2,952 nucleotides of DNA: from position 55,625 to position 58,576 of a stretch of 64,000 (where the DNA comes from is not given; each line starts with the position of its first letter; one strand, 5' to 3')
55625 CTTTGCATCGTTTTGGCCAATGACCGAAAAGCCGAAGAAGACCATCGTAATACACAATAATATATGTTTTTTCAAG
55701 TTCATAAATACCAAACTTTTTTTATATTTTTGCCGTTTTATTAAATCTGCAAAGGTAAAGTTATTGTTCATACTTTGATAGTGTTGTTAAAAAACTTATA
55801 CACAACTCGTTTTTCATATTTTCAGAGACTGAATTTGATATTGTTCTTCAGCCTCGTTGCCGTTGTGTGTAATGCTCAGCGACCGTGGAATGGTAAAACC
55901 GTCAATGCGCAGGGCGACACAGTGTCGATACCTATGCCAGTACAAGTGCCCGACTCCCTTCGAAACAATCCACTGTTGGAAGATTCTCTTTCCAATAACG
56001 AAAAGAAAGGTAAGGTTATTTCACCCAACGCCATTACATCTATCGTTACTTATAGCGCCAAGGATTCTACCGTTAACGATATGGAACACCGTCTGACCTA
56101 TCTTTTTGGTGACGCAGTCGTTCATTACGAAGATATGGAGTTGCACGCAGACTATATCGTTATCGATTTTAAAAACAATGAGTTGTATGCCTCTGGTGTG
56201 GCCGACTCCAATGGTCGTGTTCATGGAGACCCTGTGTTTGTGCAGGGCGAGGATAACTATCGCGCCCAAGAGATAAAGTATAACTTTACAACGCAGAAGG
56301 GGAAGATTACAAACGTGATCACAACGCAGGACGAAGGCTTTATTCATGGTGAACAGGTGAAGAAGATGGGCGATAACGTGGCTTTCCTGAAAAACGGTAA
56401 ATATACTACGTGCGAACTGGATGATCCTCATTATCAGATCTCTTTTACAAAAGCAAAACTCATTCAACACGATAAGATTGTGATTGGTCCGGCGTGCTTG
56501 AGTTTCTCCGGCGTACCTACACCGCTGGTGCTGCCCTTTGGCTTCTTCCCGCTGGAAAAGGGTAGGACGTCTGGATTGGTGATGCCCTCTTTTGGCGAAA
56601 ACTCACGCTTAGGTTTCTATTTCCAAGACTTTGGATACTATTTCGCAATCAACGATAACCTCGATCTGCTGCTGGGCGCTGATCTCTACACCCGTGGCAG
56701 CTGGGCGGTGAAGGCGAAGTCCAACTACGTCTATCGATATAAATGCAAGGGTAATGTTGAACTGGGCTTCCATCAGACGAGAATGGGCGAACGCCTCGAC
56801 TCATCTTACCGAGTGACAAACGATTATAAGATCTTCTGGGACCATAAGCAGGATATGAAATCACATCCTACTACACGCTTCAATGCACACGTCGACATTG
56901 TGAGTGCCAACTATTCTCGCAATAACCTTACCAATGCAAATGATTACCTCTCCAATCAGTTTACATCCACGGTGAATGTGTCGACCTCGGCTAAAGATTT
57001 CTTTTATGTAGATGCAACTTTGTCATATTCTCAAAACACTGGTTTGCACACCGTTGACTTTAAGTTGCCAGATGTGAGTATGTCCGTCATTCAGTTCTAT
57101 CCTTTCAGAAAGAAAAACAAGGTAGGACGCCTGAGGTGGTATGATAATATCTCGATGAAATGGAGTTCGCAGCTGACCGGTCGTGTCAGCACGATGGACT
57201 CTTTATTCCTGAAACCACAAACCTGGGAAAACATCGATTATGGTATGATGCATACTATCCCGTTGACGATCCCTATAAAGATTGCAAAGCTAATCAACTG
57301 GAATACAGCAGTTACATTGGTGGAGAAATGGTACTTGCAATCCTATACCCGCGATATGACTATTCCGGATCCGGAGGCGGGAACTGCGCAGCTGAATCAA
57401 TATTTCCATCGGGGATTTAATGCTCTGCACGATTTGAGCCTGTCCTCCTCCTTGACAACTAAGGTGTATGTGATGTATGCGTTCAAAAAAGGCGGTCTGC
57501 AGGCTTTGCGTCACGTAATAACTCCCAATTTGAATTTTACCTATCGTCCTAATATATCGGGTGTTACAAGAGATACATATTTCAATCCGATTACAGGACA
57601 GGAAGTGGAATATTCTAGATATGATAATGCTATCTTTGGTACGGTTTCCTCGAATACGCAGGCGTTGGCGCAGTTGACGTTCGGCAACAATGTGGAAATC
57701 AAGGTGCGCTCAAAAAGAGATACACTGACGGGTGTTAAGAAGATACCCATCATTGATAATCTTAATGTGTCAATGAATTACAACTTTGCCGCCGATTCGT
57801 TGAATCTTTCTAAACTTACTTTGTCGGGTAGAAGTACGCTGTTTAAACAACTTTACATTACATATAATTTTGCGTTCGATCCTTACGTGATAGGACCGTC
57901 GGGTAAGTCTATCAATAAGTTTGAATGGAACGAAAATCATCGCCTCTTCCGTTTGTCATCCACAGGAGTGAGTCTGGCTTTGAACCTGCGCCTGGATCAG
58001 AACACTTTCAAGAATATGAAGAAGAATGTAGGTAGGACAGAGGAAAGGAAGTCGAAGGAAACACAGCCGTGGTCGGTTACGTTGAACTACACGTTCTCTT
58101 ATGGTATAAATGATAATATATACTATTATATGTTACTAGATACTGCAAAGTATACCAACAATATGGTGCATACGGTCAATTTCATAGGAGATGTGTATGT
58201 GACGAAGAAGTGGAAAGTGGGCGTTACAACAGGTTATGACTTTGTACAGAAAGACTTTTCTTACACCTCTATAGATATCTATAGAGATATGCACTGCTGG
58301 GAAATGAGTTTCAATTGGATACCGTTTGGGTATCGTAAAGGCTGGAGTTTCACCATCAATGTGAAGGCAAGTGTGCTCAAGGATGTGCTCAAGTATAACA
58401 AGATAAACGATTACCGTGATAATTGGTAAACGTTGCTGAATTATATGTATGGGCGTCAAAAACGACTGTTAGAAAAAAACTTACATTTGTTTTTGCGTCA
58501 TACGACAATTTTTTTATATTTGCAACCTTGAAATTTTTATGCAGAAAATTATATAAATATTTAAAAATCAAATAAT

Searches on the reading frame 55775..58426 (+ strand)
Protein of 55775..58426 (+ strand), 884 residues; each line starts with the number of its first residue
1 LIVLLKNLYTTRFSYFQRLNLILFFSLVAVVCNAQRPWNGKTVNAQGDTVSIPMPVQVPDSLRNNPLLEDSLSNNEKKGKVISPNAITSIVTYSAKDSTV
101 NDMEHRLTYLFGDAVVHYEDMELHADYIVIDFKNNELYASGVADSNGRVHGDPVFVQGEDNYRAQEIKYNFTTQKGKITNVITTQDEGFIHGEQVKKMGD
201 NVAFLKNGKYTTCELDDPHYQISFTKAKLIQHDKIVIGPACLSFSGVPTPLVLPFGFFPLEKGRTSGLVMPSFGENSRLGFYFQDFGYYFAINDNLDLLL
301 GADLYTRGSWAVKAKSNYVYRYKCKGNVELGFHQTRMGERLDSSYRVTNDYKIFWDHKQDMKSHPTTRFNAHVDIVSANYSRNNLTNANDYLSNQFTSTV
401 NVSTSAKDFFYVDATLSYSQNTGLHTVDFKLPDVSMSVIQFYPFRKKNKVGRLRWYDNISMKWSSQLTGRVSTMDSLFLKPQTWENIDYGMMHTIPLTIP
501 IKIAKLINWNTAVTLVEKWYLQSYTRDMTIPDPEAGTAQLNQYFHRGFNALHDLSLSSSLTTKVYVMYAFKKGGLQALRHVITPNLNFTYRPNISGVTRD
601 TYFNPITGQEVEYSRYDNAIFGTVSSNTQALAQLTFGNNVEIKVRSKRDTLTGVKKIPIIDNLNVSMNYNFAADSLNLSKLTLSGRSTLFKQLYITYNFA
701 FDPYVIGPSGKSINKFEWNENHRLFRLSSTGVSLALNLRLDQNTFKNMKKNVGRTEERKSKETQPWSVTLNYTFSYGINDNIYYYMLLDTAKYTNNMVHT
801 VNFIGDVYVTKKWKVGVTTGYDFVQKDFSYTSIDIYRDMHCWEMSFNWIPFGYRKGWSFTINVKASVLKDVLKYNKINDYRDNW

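Call 71: search_protein_families(library=pfam, proteins=[window:55775-58426:+], max_evalue=0.0001)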
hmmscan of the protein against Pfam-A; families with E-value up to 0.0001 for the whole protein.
window:55775-58426:+ (884 aa): 1 family
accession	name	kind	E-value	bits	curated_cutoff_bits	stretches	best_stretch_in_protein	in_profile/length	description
PF19838.5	LptD_2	-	1.7e-138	462.6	22.5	1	235-704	1-464/464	LptD protein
